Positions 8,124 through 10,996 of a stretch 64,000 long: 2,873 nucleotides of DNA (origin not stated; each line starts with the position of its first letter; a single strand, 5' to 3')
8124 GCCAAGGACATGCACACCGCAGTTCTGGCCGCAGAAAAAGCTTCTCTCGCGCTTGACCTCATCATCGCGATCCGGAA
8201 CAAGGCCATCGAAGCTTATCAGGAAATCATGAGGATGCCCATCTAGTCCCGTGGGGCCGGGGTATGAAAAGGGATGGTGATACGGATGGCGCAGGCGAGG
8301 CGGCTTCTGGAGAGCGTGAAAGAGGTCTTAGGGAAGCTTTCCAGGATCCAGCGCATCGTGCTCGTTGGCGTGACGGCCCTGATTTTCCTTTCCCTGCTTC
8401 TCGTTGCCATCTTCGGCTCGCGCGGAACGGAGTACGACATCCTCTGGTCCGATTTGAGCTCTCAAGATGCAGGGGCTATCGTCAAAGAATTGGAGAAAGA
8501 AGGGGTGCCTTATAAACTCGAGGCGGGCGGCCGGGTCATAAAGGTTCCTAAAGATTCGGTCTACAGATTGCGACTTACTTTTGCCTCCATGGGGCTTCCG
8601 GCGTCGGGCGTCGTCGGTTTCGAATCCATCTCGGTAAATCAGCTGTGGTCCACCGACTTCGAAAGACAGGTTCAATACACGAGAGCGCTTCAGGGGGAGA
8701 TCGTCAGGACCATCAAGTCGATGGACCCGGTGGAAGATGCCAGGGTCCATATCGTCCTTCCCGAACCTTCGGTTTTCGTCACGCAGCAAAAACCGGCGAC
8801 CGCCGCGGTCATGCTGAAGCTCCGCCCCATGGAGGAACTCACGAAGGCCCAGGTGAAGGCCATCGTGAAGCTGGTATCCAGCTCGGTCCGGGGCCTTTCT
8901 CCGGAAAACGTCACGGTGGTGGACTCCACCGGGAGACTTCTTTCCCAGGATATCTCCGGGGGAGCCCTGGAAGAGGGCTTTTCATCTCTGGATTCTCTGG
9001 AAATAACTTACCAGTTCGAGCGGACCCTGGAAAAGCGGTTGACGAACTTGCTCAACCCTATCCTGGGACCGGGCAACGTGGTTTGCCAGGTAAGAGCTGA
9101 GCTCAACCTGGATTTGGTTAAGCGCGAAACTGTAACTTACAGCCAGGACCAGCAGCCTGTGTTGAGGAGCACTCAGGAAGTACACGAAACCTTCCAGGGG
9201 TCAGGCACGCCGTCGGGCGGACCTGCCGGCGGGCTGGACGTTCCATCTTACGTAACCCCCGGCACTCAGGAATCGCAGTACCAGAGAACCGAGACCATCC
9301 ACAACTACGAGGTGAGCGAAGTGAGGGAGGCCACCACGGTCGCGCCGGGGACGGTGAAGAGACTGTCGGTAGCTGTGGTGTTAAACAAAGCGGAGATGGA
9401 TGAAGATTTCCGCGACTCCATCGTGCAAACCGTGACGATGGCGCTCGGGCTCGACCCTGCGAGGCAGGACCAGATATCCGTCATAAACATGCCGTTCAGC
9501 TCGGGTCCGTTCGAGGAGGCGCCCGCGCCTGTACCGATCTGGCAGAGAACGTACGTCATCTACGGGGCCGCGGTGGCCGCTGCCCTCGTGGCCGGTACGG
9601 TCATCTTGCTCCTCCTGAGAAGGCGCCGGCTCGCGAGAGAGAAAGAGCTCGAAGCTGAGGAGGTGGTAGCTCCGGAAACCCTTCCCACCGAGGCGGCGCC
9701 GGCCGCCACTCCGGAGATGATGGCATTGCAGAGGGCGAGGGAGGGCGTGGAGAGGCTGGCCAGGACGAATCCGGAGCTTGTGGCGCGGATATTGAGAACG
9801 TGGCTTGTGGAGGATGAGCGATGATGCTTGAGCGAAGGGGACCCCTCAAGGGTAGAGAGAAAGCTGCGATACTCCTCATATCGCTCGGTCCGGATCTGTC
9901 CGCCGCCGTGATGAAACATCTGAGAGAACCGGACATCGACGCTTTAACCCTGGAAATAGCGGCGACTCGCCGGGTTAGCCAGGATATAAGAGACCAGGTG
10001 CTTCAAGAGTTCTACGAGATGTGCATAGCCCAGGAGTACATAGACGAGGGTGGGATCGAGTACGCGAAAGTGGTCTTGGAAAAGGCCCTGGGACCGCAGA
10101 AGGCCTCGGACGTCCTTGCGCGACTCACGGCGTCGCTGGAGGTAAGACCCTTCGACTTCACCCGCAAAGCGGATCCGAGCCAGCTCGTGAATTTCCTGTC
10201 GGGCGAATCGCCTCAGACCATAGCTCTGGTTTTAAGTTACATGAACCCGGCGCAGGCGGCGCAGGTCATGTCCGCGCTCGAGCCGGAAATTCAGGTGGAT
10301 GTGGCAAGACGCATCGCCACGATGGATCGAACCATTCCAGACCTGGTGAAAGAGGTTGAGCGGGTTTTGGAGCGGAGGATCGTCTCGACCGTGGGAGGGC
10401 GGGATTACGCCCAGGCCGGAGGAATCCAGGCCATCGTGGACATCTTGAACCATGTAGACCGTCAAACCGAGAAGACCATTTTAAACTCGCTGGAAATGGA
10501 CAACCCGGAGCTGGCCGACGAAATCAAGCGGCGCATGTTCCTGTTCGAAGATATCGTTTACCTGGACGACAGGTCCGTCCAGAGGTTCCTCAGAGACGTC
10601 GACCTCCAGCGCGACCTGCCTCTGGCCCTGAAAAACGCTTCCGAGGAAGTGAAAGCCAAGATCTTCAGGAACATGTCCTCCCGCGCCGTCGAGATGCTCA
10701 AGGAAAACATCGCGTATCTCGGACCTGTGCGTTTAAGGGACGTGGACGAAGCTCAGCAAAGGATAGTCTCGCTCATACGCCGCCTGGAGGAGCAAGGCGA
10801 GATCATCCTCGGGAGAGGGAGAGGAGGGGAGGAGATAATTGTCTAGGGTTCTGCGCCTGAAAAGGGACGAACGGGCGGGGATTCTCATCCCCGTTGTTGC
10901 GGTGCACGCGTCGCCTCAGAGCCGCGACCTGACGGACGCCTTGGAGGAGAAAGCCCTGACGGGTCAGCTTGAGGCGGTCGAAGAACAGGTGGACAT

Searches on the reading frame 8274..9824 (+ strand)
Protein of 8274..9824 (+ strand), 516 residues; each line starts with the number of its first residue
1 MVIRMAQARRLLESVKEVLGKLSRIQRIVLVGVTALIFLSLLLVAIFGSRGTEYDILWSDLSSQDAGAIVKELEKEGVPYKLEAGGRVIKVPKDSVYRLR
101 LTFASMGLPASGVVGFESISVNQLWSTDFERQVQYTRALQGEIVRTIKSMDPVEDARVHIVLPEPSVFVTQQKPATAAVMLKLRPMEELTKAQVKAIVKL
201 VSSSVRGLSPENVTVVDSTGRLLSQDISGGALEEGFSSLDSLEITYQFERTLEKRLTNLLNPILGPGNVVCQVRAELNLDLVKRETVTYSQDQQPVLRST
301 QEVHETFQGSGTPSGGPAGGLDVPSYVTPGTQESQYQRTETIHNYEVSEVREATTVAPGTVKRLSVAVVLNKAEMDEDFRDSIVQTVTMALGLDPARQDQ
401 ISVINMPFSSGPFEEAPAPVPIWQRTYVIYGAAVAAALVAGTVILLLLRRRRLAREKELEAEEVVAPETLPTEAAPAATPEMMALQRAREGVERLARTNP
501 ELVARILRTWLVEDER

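Call 36: search_protein_families(library=pfam, proteins=[window:8274-9824:+], max_evalue=0.00001)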
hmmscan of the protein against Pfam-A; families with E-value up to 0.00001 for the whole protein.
window:8274-9824:+ (516 aa): 2 families
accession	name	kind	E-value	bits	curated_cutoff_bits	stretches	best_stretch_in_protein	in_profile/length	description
PF01514.23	YscJ_FliF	-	2.2e-65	220.3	24.4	1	51-225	3-179/179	Secretory protein of YscJ/FliF family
PF08345.17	YscJ_FliF_C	-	9.2e-34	117.4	23.8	1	260-408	1-147/147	Flagellar M-ring protein C-terminal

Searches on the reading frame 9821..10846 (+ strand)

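Call 36: search_protein_families(library=pfam, proteins=[window:9821-10846:+], max_evalue=0.00001)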
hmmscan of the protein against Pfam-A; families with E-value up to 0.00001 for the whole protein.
window:9821-10846:+ (341 aa): 3 families
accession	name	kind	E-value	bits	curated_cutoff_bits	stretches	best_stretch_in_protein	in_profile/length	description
PF14842.11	FliG_N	-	1.9e-47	160.6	25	2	9-111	2-104/104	FliG N-terminal domain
PF01706.21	FliG_C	-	6.2e-43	145.9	23.3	1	223-330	2-108/108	FliG C-terminal domain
PF14841.11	FliG_M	-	7.5e-36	122.6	25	1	119-190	1-72/76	FliG middle domain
